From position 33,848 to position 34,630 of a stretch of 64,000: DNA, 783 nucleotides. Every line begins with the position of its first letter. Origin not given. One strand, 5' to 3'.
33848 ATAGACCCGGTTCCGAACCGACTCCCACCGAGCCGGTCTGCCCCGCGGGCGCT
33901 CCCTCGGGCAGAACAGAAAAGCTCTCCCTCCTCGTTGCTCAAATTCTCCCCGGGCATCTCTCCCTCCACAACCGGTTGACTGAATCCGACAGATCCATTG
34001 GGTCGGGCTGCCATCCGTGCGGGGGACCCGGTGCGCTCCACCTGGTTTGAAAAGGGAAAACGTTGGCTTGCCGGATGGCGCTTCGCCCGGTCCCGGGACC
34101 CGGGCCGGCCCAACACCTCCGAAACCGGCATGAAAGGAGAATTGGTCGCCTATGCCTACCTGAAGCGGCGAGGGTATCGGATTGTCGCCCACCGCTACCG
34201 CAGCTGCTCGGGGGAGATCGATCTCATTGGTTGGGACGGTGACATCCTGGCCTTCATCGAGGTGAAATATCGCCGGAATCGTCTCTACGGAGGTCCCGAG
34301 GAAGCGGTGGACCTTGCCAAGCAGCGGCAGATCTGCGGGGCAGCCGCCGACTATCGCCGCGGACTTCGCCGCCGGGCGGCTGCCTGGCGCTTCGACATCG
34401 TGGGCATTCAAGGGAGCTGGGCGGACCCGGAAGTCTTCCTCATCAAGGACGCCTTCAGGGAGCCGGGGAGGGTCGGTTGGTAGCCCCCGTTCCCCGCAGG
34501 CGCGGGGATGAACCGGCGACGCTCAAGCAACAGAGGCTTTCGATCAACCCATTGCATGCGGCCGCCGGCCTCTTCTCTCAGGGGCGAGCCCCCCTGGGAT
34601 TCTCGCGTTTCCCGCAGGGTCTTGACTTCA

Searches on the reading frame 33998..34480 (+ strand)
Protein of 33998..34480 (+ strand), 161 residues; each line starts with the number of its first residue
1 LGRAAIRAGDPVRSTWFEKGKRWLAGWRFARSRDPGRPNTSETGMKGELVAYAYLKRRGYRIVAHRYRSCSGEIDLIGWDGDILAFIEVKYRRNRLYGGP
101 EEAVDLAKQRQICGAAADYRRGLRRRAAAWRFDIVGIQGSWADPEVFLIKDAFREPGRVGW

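Call 8: search_protein_families(library=pfam, proteins=[window:33998-34480:+], max_evalue=0.01)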
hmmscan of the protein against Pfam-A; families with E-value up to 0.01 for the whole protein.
window:33998-34480:+ (161 aa): 3 families
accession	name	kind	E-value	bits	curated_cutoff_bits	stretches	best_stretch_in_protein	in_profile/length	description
PF02021.23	UPF0102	-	3e-24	85.6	23.6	1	47-137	1-80/80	Uncharacterised protein family UPF0102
PF08378.17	NERD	-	0.00011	23.2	22.1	1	44-101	2-65/111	Nuclease-related domain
PF01939.22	NucS_C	-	0.0017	18.8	24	1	42-96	2-57/124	Endonuclease NucS C-terminal domain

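Call 77: search_protein_families(library=padloc, proteins=[window:33998-34480:+], max_evalue=0.01)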
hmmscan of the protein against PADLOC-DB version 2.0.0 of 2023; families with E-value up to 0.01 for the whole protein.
window:33998-34480:+ (161 aa): 0 families
